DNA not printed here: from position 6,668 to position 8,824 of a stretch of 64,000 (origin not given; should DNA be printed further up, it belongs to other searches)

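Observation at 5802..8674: Ski2/HelY-type helicase encoded as two genes in swapped (C-half first, N-half second) order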

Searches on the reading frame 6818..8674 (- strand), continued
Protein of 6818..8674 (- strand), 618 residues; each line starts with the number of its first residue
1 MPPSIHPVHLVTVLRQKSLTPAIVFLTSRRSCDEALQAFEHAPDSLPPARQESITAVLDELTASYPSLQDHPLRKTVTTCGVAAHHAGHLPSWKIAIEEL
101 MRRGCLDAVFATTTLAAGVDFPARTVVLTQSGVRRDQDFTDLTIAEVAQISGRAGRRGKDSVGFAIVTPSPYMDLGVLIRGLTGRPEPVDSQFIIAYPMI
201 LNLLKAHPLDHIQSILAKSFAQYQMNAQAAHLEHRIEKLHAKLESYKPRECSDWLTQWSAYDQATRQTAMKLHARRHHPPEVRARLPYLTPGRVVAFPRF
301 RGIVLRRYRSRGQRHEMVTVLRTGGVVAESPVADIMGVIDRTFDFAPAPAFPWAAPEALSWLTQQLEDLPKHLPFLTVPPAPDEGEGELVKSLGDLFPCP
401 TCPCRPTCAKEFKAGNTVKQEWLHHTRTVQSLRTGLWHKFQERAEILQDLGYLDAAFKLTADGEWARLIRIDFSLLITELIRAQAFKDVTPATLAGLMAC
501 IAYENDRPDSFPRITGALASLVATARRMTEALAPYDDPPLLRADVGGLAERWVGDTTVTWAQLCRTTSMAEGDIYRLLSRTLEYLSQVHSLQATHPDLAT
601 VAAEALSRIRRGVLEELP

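Call 31: find_homologous_proteins(query=P0245, max_evalue=1e-10)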
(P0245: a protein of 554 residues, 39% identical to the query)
Query P0245 (554 aa): 3663 proteins with E <= 1e-10 among 8000 candidates; the best 120 are listed.
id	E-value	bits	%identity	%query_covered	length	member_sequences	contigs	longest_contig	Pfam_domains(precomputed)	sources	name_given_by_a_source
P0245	0.0e+0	1249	100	100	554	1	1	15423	PF08148.18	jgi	jgi:superfamily II RNA helicase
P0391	0.0e+0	1035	81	99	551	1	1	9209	PF08148.18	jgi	jgi:superfamily II RNA helicase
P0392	1.0e-262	891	71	100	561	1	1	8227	PF08148.18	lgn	-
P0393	5.5e-262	889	70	100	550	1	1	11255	PF08148.18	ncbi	ncbi:MAG: hypothetical protein AB1489_22045 [Acidobacteriota bacterium]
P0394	2.3e-225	768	61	100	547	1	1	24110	PF08148.18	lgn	-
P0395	2.2e-223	761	62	100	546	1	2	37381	PF08148.18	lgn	-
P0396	7.0e-222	756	61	100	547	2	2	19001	PF08148.18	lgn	-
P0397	1.3e-221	755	61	100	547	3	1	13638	PF08148.18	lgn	-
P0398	8.7e-221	753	60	100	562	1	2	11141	PF08148.18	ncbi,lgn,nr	ncbi:MAG: hypothetical protein JNN15_05120 [Blastocatellia bacterium]|nr:hypothetical protein [Blast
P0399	2.1e-220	751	62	100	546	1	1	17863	PF08148.18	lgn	-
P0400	1.0e-219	749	60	100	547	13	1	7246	PF08148.18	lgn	-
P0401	1.8e-218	745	61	100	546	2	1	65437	PF08148.18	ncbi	-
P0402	4.1e-217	740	60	100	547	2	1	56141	PF08148.18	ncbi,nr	ncbi:MAG: hypothetical protein HY819_12655 [Acidobacteria bacterium]|nr:hypothetical protein [Acidob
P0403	7.3e-214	730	59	100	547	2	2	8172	PF08148.18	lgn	-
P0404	9.9e-214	729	60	100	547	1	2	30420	PF21408.3,PF08148.18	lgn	-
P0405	1.9e-211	722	58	100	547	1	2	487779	PF08148.18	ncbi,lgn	-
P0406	7.2e-193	660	56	100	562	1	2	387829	PF08148.18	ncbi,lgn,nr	ncbi:MAG: hypothetical protein RMM17_05725 [Acidobacteriota bacterium]|nr:hypothetical protein [Blas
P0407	4.1e-182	625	53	99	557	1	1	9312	PF08148.18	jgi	jgi:superfamily II RNA helicase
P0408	5.8e-171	588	52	100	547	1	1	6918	PF00271.38,PF08148.18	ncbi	-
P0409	1.9e-169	583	49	100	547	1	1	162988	PF00271.38,PF08148.18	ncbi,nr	ncbi:MAG: hypothetical protein K1Y36_03115 [Blastocatellia bacterium]|nr:hypothetical protein [Blast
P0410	1.9e-167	577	50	100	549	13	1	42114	PF08148.18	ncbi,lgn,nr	ncbi:MAG: hypothetical protein HY774_26085 [Acidobacteria bacterium]|nr:hypothetical protein [Acidob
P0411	3.7e-164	566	51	100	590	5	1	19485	PF08148.18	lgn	-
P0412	1.5e-163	564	50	100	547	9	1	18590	PF00271.38,PF08148.18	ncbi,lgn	-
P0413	2.5e-153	530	47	100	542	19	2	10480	PF08148.18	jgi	jgi:superfamily II RNA helicase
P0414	3.2e-152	526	47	100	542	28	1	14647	PF08148.18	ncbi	-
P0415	3.5e-152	526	46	100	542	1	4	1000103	PF00271.38,PF08148.18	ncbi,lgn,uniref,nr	ncbi:MAG: hypothetical protein SNJ67_06260 [Chloracidobacterium sp.]|uniref:Helicase C-terminal doma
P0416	3.8e-152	526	46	100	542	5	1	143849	PF08148.18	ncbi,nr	ncbi:MAG: hypothetical protein CFK52_02125 [Chloracidobacterium sp. CP2_5A]|nr:MAG: hypothetical pro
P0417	4.2e-152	526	46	100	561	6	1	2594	PF08148.18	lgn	-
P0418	1.2e-95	340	46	47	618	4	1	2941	PF00271.38,PF08148.18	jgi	jgi:superfamily II RNA helicase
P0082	3.5e-94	335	46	47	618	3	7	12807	PF00271.38,PF08148.18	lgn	-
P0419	5.1e-94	334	44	51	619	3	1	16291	PF00271.38,PF08148.18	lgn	-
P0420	2.7e-93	332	44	50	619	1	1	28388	PF00271.38,PF08148.18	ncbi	-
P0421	3.3e-93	332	46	47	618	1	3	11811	PF00271.38,PF08148.18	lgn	-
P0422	4.3e-93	331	47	49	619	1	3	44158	PF00271.38,PF08148.18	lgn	-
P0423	4.3e-93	331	46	50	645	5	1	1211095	PF00271.38,PF08148.18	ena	-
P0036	4.9e-93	331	44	50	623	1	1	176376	PF00271.38,PF08148.18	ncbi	ncbi:MAG: hypothetical protein AB1411_06335 [Nitrospirota bacterium]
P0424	7.3e-93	330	47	47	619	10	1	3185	PF00271.38,PF08148.18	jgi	jgi:superfamily II RNA helicase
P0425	1.4e-92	329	45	47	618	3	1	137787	PF00271.38,PF08148.18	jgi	jgi:superfamily II RNA helicase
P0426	2.2e-92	329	45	50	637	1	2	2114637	PF08148.18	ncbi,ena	-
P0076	2.3e-92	329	45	49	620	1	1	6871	PF00271.38,PF08148.18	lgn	-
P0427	2.9e-92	328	46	47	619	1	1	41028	PF00271.38,PF08148.18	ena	-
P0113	3.5e-92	328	46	47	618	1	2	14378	PF08148.18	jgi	jgi:superfamily II RNA helicase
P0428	4.2e-92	328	48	47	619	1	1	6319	PF00271.38,PF08148.18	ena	-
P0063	4.9e-92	328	44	49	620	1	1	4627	PF00271.38,PF08148.18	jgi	jgi:superfamily II RNA helicase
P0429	8.6e-92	327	43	47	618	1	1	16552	PF00271.38,PF08148.18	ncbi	-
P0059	1.1e-91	327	45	47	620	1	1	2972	PF00271.38,PF08148.18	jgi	-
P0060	1.1e-91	327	45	47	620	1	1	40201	PF00271.38,PF08148.18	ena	-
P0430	1.5e-91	326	45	50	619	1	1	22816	PF00271.38,PF08148.18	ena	-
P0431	1.6e-91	326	46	50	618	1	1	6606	PF00271.38,PF08148.18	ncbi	-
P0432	1.8e-91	326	44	47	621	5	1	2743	PF00271.38,PF08148.18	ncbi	-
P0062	2.2e-91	326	45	47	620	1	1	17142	PF00271.38,PF08148.18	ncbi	-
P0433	2.3e-91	325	44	47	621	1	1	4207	PF00271.38,PF08148.18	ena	-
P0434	2.5e-91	325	46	47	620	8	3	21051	PF00271.38,PF08148.18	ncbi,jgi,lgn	-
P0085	3.0e-91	325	44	47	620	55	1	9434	PF00271.38,PF08148.18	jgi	-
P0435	5.7e-91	324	46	51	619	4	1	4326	PF00271.38,PF08148.18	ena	-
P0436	6.3e-91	324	46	47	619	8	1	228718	PF00271.38,PF08148.18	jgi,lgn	jgi:superfamily II RNA helicase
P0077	6.5e-91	324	44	49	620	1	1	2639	PF00271.38,PF08148.18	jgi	-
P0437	1.0e-90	323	46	47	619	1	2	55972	PF00271.38,PF08148.18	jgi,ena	-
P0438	1.2e-90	323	43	50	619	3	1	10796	PF00271.38,PF08148.18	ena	-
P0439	1.4e-90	323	47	47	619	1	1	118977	PF00271.38,PF08148.18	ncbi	-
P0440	1.4e-90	323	46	47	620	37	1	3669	PF00271.38,PF08148.18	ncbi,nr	ncbi:MAG: hypothetical protein HY348_15200 [Nitrospira defluvii]|nr:hypothetical protein [Nitrospira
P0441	1.6e-90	323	47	47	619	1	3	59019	PF00271.38,PF08148.18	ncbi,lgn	-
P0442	1.9e-90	322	46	47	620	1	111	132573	PF00271.38,PF08148.18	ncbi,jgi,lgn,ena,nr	ncbi:hypothetical protein FBQ96_04470 [Nitrospirales bacterium NOB]|nr:MAG: hypothetical protein UZ0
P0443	2.1e-90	322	44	47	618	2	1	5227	PF00271.38,PF08148.18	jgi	jgi:superfamily II RNA helicase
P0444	2.2e-90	322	46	47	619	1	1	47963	PF00271.38,PF08148.18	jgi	-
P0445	2.6e-90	322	45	50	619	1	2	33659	PF00271.38,PF08148.18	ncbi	-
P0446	2.7e-90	322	45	49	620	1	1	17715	PF00271.38,PF08148.18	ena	-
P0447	2.9e-90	322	45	51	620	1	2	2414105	PF00271.38,PF08148.18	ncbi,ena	-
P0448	3.1e-90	322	46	47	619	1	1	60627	PF00271.38,PF08148.18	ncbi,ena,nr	ncbi:MAG: hypothetical protein A4E19_13525 [Nitrospira sp. SG-bin1]|nr:MAG: hypothetical protein A4E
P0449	3.5e-90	322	46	47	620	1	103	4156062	PF00271.38,PF08148.18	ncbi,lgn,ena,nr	ncbi:MAG: putative helicase HelY [Nitrospirae bacterium]|nr:putative helicase HelY [Nitrospirota bac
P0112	3.6e-90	322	34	98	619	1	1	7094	PF00271.38,PF08148.18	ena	-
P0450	3.6e-90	322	46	47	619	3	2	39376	PF00271.38,PF08148.18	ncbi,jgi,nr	ncbi:MAG: hypothetical protein CV088_08900 [Nitrospira sp. LK70]|nr:hypothetical protein [Nitrospira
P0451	3.7e-90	321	46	47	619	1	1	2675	PF00271.38,PF08148.18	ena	-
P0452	4.1e-90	321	46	47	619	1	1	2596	PF00271.38,PF08148.18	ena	-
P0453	4.2e-90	321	45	47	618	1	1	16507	PF00271.38,PF08148.18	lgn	-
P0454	4.2e-90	321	46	47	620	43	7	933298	PF00271.38,PF08148.18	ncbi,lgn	ncbi:MAG: helicase-related protein [Nitrospira sp.]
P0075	4.3e-90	321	41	51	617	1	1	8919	PF00271.38,PF08148.18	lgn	-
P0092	4.5e-90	321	44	49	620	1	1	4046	PF00271.38,PF08148.18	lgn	-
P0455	4.8e-90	321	34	98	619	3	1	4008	PF00271.38,PF08148.18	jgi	jgi:ATP-dependent RNA helicase HelY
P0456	4.8e-90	321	44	47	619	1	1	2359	PF00271.38,PF08148.18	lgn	-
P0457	5.0e-90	321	45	47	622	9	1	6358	PF00271.38,PF08148.18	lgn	-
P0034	5.0e-90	321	44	47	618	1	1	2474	PF00271.38,PF08148.18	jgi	jgi:superfamily II RNA helicase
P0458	5.1e-90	321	46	47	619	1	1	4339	PF00271.38,PF08148.18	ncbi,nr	ncbi:MAG TPA: helicase-related protein [Nitrospira sp.]|nr:helicase-related protein [Nitrospira sp.]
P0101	5.3e-90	321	44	49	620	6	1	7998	PF00271.38,PF08148.18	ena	-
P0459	5.5e-90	321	45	52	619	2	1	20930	PF00271.38,PF08148.18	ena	-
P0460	6.2e-90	321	45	50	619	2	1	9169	PF00271.38,PF08148.18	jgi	jgi:superfamily II RNA helicase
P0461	6.2e-90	321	45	47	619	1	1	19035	PF00271.38,PF08148.18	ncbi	-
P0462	7.4e-90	320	45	47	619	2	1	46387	PF00271.38,PF08148.18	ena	-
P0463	7.5e-90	320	44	50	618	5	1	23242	PF08148.18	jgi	jgi:superfamily II RNA helicase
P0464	7.8e-90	320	46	47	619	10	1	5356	PF00271.38,PF08148.18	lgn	-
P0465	8.0e-90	320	47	47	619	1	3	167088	PF00271.38,PF08148.18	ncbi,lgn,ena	-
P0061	8.1e-90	320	45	49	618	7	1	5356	PF00271.38,PF08148.18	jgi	jgi:superfamily II RNA helicase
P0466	1.0e-89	320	44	47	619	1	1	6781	PF00271.38,PF08148.18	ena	-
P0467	1.0e-89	320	46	47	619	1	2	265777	PF00271.38,PF08148.18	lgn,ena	-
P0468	1.1e-89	320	46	47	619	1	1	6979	PF00271.38,PF08148.18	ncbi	ncbi:MAG TPA: helicase-related protein [Nitrospira sp.]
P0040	1.1e-89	320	43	47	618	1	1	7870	PF00271.38,PF08148.18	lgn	-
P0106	1.3e-89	320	45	47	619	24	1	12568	PF00271.38,PF08148.18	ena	-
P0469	1.3e-89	320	46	47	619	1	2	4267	PF00271.38,PF08148.18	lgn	-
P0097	1.5e-89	320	43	49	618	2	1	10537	PF00271.38,PF08148.18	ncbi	-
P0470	1.5e-89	319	45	47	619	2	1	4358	PF00271.38,PF08148.18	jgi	jgi:superfamily II RNA helicase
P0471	1.5e-89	319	46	47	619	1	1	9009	PF00271.38,PF08148.18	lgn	-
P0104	1.6e-89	319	46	47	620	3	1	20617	PF00271.38,PF08148.18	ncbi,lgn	-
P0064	1.8e-89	319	45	48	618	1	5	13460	PF00271.38,PF08148.18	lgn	-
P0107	2.1e-89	319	45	50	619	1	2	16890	PF00271.38,PF08148.18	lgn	-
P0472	2.1e-89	319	32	98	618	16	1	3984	PF00271.38,PF08148.18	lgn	-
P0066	2.3e-89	319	43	48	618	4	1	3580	PF00271.38,PF08148.18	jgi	jgi:superfamily II RNA helicase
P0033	2.3e-89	319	44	47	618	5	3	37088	PF00271.38,PF08148.18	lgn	-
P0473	2.4e-89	319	32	98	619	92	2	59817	PF00271.38,PF08148.18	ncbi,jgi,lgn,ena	-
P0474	2.5e-89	319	45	49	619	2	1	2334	PF00271.38,PF08148.18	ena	-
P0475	2.7e-89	319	46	50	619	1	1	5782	PF00271.38,PF08148.18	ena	-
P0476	3.0e-89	318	43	50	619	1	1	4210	PF00271.38,PF08148.18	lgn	-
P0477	3.1e-89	318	46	47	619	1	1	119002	PF00271.38,PF08148.18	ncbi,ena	ncbi:MAG: helicase-related protein [Nitrospira sp.]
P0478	3.3e-89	318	44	47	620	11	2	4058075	PF00271.38,PF08148.18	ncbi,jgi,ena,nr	ncbi:MAG: hypothetical protein KF814_02890 [Nitrospiraceae bacterium]|nr:hypothetical protein [Nitro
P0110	3.5e-89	318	46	47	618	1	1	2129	PF00271.38,PF08148.18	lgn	-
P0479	3.6e-89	318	45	47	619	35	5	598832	PF00271.38,PF08148.18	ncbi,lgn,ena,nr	ncbi:MAG TPA: hypothetical protein DEA71_17090 [Nitrospira sp.]|nr:hypothetical protein [Nitrospira 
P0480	3.6e-89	318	34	98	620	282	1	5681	PF00271.38,PF08148.18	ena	-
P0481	3.8e-89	318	44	47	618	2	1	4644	PF00271.38,PF08148.18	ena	-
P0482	3.8e-89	318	43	47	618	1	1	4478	PF00271.38,PF08148.18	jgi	jgi:superfamily II RNA helicase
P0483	3.8e-89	318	46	47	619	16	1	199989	PF00271.38,PF08148.18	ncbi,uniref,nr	ncbi:putative Helicase (C-terminal) [Candidatus Nitrospira nitrosa]|uniref:Putative Helicase (C-term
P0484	4.0e-89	318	46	47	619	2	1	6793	PF00271.38,PF08148.18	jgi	jgi:ATP-dependent RNA helicase HelY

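Call 32: find_encoding_contigs(protein=P0415, flank=4000, max_places=2)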
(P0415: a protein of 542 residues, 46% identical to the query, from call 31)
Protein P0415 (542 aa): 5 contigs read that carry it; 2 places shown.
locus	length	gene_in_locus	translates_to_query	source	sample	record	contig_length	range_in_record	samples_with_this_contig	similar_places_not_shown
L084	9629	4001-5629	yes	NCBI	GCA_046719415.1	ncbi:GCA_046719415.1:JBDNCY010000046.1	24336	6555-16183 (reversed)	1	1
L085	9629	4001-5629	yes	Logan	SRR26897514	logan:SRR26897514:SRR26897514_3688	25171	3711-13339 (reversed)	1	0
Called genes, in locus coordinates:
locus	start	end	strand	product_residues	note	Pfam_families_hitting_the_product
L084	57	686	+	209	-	PF00149:Metallophos, PF12850:Metallophos_2 (weak)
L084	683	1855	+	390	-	PF22660:RS_preATP-grasp-like, PF02222:ATP-grasp, PF02786:CPSase_L_D2 (faint), PF07478:Dala_Dala_lig_C, PF17769:PurK_C, PF21244:PurT_C (faint)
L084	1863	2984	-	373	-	PF12725:DUF3810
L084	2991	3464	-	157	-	PF09712:PHA_synth_III_E (weak)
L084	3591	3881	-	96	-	-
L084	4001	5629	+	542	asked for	PF00271:Helicase_C (faint), PF08148:DSHCT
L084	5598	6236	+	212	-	PF13489:Methyltransf_23, PF08241:Methyltransf_11 (weak)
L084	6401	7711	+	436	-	PF01464:SLT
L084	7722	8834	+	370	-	PF00144:Beta-lactamase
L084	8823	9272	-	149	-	PF01592:NifU_N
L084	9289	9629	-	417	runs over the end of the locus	PF00155:Aminotran_1_2, PF00266:Aminotran_5, PF01041:DegT_DnrJ_EryC1 (faint), PF01053:Cys_Met_Meta_PP (weak), PF01212:Beta_elim_lyase (weak)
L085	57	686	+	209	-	PF00149:Metallophos, PF12850:Metallophos_2 (weak)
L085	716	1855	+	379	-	PF22660:RS_preATP-grasp-like, PF02786:CPSase_L_D2 (weak), PF02222:ATP-grasp, PF07478:Dala_Dala_lig_C, PF17769:PurK_C, PF21244:PurT_C (faint)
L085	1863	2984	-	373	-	PF12725:DUF3810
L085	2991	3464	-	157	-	PF09712:PHA_synth_III_E (weak)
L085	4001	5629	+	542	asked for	PF00271:Helicase_C (faint), PF08148:DSHCT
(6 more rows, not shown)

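Call 33: find_encoding_contigs(protein=P0405, flank=4000, max_places=2)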
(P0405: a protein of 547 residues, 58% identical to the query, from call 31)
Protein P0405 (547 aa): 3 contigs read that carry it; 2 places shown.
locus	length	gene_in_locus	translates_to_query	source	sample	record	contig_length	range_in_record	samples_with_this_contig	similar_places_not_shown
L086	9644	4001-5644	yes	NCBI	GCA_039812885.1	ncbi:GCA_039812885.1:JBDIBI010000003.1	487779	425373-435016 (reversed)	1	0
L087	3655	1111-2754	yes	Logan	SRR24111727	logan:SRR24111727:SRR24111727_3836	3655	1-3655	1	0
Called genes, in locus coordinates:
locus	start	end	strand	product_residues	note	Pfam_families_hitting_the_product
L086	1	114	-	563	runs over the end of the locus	PF04773:FecR (faint), PF20245:DUF6600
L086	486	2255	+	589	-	PF17899:Peptidase_M61_N, PF05299:Peptidase_M61, PF00595:PDZ (weak), PF13180:PDZ_2, PF17820:PDZ_6 (weak)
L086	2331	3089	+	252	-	PF14371:DUF4412 (weak)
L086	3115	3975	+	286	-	PF04851:ResIII, PF00270:DEAD, PF22527:DEXQc_Suv3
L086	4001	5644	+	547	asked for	PF08148:DSHCT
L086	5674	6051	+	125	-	PF00072:Response_reg (weak)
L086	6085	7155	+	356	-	-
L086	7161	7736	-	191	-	PF00227:Proteasome (faint)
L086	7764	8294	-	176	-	PF13238:AAA_18 (faint)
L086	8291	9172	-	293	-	PF13228:DUF4037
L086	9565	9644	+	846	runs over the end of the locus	PF00027:cNMP_binding, PF12797:Fer4_2 (faint), PF12838:Fer4_7 (weak), PF13187:Fer4_9 (weak), PF13237:Fer4_10 (weak), PF13247:Fer4_11 (weak), PF00037:Fer4 (weak), PF12837:Fer4_6 (weak), +1 more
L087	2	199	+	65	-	?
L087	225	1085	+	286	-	PF04851:ResIII, PF00270:DEAD, PF22527:DEXQc_Suv3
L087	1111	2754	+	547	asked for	PF08148:DSHCT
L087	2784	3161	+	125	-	PF00072:Response_reg (weak)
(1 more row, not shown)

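Call 45: predict_structure(alignment_id=A2)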
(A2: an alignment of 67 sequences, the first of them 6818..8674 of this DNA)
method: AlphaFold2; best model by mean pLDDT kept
length: 618 residues; sequences in the alignment: 67
mean_pLDDT: 85.5   pTM: 0.51
mean pLDDT of the five models: 85.5, 84.1, 83.2, 80.3, 78.5
residues with pLDDT >= 90: 287; 70-90: 262; 50-70: 61; < 50: 8
segments of 3 or more residues with pLDDT < 50: 135-139
pLDDT, mean of each block of 10 residues (from residue 1): 73 89 85 87 84 95 89 91 84 87 91 68 83 48 73 70 78 73 63 79 92 87 87 92 85 84 80 66 87 93 92 85 91 92 90 88 92 83 61 71 84 91 92 90 96 97 95 94 96 97 84 93 96 91 91 93 89 86 94 96 95 72
secondary structure, 60 per line:
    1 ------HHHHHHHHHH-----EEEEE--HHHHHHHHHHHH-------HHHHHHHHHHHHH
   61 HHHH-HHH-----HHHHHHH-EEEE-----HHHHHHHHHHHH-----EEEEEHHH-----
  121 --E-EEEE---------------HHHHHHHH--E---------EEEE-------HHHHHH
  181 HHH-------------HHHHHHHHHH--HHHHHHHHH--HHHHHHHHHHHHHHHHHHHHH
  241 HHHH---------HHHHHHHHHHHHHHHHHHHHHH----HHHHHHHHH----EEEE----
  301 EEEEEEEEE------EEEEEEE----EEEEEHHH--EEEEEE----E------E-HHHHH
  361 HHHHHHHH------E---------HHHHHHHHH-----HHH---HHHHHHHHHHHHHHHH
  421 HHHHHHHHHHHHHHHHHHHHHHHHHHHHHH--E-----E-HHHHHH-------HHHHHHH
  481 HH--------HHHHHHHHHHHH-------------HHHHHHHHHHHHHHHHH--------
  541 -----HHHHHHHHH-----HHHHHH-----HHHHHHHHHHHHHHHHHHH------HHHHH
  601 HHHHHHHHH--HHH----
elements in order: H7-16 E22-26 H29-40 H48-64 H74-80 E82-85 H91-102 E108-112 E125-128 H144-151 E164-167 H175-183 H197-206 H209-217 H220-244 H254-275 H280-288 E293-296 E301-309 E316-322 E327-331 E337-342 H356-368 H385-393 H405-450 H461-466 H474-482 H491-502 H516-532 H546-554 H560-565 H571-589 H596-609
